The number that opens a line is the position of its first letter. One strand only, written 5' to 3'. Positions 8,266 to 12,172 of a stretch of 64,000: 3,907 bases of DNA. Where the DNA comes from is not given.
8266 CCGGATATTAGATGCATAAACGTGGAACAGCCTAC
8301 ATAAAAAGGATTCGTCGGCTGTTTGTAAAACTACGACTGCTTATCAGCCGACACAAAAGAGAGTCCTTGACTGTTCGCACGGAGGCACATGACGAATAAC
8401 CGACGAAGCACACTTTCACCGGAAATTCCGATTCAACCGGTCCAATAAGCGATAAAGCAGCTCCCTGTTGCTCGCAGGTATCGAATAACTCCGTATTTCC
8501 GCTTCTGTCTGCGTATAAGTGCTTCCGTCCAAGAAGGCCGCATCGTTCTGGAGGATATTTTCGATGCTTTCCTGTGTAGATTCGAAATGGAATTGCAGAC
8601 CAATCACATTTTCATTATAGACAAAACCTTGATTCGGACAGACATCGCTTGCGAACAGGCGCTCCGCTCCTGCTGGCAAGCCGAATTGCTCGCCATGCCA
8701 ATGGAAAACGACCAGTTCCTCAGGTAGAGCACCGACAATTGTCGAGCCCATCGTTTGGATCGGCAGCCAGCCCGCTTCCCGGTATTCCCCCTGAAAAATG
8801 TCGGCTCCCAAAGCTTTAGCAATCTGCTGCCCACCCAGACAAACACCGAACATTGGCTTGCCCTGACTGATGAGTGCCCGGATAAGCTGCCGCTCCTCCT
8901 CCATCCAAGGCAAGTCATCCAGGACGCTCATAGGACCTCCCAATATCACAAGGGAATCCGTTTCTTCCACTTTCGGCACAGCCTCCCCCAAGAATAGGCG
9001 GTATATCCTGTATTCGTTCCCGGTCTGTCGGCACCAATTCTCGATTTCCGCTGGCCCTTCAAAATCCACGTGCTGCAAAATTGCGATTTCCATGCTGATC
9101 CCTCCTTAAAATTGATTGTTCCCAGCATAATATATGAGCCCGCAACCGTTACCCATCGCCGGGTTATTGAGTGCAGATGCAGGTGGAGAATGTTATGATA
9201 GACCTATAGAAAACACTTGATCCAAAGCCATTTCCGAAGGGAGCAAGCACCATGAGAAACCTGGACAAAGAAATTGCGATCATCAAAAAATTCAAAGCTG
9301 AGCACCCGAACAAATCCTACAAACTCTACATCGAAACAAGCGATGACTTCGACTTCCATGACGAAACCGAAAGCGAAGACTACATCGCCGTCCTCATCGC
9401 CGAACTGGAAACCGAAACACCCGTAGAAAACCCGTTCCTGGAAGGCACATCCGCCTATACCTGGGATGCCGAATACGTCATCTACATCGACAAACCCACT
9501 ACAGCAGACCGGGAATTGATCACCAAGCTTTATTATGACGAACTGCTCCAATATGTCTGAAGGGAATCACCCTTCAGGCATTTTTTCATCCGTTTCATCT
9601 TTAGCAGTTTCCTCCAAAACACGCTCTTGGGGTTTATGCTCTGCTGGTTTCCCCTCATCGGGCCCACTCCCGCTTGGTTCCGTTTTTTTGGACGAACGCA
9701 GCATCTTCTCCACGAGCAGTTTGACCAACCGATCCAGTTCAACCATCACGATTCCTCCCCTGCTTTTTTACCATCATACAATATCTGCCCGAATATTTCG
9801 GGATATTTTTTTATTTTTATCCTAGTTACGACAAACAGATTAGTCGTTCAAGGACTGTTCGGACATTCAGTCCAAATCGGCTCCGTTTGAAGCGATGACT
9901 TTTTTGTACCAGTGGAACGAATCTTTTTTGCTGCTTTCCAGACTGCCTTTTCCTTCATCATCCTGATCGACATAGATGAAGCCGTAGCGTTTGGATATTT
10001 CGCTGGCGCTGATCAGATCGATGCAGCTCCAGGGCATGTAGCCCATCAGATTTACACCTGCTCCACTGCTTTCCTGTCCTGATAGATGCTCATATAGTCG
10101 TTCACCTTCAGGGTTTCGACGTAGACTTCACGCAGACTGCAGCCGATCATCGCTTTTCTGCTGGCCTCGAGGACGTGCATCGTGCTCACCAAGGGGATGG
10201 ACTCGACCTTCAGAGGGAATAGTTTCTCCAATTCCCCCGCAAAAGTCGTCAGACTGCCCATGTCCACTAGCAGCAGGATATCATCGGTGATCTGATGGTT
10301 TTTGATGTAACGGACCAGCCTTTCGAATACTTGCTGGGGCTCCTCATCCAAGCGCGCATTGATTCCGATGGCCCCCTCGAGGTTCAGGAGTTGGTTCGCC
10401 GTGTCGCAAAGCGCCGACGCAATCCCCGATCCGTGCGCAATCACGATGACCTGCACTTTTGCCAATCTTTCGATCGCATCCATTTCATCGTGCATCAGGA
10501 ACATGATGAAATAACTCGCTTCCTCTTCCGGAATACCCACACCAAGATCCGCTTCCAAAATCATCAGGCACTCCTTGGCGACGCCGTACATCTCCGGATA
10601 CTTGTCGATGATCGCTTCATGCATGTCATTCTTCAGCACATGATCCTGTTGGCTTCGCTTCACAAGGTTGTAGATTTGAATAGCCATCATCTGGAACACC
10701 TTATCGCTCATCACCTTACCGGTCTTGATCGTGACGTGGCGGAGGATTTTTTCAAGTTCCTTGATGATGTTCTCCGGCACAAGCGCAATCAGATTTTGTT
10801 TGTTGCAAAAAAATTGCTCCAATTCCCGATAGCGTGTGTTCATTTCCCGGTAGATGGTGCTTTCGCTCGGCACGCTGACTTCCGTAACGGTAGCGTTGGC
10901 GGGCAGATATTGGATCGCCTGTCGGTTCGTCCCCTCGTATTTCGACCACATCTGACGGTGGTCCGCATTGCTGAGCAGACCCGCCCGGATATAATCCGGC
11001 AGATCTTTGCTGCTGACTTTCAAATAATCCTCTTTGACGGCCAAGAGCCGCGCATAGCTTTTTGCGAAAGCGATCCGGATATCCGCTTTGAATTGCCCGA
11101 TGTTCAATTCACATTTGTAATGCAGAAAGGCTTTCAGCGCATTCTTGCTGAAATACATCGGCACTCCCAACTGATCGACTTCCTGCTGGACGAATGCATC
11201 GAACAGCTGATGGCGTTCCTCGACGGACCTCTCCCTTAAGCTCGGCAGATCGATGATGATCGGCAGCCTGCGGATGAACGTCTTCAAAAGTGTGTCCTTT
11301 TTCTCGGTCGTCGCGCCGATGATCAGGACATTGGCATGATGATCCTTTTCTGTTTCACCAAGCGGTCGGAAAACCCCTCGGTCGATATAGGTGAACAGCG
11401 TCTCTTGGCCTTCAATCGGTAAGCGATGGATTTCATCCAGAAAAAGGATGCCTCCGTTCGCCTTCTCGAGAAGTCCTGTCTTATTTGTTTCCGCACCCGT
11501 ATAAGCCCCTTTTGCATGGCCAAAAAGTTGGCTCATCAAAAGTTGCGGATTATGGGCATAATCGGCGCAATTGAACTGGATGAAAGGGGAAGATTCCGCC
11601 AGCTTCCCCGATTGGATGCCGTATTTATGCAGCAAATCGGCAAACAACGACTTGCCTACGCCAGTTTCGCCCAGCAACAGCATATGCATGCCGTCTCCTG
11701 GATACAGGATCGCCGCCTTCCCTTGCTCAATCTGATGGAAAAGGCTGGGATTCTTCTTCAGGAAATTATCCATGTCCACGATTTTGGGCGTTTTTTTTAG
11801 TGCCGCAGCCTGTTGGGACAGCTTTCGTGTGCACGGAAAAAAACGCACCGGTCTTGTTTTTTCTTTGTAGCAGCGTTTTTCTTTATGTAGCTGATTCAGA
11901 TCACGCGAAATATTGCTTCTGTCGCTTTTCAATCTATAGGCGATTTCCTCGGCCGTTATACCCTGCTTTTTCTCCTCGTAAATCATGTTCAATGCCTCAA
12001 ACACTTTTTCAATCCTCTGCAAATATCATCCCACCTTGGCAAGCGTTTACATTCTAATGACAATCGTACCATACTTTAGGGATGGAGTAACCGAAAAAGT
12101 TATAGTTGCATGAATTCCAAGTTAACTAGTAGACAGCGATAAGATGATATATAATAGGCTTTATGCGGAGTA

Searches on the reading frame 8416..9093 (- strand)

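Call 70: search_protein_families(library=pfam, proteins=[window:8416-9093:-])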
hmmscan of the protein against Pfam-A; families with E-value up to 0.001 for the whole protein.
window:8416-9093:- (225 aa): 3 families
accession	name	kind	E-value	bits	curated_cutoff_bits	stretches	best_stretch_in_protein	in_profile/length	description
PF00117.34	GATase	-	1.6e-20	74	22.8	1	42-181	40-183/190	Glutamine amidotransferase class-I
PF07685.20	GATase_3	-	1e-05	25.7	27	1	45-118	40-119/196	CobB/CobQ-like glutamine amidotransferase domain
PF07722.19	Peptidase_C26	-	0.00013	22.2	20.5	1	67-101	94-128/219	Peptidase C26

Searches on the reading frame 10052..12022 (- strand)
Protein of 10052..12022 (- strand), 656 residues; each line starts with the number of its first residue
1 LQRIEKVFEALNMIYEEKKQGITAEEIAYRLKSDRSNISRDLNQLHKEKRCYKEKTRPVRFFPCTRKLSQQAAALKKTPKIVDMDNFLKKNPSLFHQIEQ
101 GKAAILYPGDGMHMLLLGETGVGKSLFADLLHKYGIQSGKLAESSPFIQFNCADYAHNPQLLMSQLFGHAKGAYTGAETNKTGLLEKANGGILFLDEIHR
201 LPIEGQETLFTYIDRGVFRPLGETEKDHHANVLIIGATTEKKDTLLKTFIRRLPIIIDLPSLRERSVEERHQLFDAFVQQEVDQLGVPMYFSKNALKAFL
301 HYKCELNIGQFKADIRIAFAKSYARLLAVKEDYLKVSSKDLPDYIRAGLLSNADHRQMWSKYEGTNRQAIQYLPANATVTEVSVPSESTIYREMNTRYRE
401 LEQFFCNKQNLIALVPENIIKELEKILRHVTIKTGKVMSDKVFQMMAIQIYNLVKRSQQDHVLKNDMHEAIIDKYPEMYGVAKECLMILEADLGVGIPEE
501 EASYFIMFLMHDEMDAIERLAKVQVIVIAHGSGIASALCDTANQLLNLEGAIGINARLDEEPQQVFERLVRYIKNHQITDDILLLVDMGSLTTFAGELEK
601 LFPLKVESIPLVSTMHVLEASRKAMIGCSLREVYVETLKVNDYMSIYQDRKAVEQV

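Call 70: search_protein_families(library=pfam, proteins=[window:10052-12022:-])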
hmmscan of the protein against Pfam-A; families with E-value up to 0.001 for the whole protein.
window:10052-12022:- (656 aa): 8 families
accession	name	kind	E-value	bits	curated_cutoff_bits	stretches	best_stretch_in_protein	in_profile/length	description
PF00158.32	Sigma54_activat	-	2.5e-40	138.3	20.2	1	96-246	10-149/168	Sigma-54 interaction domain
PF00874.25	PRD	-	7.7e-14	52.2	23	1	424-509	1-87/90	PRD domain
PF00004.35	AAA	-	5.2e-09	37.1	21.2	1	114-260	1-130/131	ATPase family associated with various cellular activities (AAA)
PF07728.20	AAA_5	-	1.3e-07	32.2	22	1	113-248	1-134/139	AAA domain (dynein-related subfamily)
PF03610.21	EIIA-man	-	5.2e-07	30.2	21.4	1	525-595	2-73/116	PTS system fructose IIA component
PF14532.12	Sigma54_activ_2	-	8.3e-07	29.8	25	1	114-215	24-95/138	Sigma-54 interaction domain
PF07724.20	AAA_2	-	1.6e-05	25.4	27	1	113-241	5-126/166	AAA domain (Cdc48 subfamily)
PF13401.12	AAA_22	-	0.00039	21.2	27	0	113-237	7-123/130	AAA domain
